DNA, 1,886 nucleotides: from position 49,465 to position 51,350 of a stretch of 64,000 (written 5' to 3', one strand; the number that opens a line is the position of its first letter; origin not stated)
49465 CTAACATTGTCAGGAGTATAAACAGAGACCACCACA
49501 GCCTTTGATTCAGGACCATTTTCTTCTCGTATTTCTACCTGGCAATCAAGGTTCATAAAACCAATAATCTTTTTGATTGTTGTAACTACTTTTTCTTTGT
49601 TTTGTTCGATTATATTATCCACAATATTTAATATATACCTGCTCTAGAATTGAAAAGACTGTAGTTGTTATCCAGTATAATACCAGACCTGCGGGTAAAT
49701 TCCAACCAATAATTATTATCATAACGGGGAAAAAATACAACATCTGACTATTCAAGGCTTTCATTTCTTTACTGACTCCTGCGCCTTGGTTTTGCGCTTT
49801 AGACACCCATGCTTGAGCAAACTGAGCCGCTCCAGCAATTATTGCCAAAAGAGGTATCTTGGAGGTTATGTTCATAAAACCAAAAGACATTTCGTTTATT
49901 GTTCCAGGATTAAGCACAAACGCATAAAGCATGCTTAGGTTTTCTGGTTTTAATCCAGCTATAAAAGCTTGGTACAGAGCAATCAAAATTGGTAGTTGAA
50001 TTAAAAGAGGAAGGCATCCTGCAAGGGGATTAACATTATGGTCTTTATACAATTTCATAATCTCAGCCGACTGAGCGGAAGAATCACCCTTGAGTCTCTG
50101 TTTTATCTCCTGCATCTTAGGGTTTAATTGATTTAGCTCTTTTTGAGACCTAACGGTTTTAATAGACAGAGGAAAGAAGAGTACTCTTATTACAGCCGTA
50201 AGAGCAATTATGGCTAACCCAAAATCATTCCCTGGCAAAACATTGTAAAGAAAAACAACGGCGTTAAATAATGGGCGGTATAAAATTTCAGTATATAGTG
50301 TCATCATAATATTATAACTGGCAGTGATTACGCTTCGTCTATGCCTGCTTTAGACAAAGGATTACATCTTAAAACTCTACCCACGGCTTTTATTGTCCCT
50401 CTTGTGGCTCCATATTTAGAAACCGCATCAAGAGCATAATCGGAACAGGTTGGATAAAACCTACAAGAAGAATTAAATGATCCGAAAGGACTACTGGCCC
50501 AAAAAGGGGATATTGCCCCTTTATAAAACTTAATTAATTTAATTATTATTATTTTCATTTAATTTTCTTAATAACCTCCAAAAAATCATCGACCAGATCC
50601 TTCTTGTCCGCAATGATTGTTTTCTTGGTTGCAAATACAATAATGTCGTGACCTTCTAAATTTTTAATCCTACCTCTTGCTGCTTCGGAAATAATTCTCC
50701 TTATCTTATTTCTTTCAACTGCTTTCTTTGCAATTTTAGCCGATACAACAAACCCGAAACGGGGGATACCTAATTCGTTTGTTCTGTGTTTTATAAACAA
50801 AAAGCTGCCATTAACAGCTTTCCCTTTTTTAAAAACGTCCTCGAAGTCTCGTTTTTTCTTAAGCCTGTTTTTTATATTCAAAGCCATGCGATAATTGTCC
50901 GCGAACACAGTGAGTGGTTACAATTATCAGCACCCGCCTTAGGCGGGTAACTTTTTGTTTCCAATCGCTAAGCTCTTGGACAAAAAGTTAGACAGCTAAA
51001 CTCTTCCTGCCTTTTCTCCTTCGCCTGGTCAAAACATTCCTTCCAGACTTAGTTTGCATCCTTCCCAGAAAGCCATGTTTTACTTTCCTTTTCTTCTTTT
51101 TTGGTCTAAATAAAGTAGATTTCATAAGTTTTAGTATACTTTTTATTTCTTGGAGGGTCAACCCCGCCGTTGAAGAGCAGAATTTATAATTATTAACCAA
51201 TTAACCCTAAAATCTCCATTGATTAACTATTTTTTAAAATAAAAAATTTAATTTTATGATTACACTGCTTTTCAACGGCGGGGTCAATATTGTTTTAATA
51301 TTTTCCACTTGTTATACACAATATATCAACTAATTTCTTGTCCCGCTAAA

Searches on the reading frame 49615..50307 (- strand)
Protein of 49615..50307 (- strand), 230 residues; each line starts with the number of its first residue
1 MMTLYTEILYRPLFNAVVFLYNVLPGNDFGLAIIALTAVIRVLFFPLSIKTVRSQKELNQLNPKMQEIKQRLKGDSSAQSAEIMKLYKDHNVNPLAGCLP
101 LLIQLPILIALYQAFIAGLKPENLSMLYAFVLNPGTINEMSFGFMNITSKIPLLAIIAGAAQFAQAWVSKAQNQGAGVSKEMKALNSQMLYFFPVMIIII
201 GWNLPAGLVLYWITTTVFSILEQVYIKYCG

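Call 13: search_protein_families(library=pfam, proteins=[window:49615-50307:-])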
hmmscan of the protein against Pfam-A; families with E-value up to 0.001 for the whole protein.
window:49615-50307:- (230 aa): 1 family
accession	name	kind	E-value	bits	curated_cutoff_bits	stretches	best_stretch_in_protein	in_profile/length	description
PF02096.25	60KD_IMP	-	1.4e-51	175.1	35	1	29-227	1-162/163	60Kd inner membrane protein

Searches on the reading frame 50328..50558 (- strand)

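Call 13: search_protein_families(library=pfam, proteins=[window:50328-50558:-])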
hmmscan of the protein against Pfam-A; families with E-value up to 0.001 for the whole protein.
window:50328-50558:- (76 aa): 1 family
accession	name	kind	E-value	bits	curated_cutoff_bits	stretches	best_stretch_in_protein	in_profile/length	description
PF01809.23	YidD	-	8.1e-25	86.8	27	1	4-75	3-66/67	Putative membrane protein insertion efficiency factor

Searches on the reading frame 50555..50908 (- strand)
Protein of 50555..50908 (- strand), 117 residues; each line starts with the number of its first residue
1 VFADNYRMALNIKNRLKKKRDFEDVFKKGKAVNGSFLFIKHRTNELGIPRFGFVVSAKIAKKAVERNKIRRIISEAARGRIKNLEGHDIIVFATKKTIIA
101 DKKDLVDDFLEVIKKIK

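Call 13: search_protein_families(library=pfam, proteins=[window:50555-50908:-])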
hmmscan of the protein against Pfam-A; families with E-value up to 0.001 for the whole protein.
window:50555-50908:- (117 aa): 1 family
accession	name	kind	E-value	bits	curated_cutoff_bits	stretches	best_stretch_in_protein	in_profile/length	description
PF00825.24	Ribonuclease_P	-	3.7e-23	82.1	22.3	1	13-116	4-108/109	Ribonuclease P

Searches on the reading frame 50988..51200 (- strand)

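Call 13: search_protein_families(library=pfam, proteins=[window:50988-51200:-])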
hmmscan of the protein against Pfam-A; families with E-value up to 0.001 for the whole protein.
window:50988-51200:- (70 aa): 1 family
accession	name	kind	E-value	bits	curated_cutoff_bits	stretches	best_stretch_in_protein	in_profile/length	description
PF00468.22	Ribosomal_L34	-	4.5e-16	59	25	1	31-70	5-44/44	Ribosomal protein L34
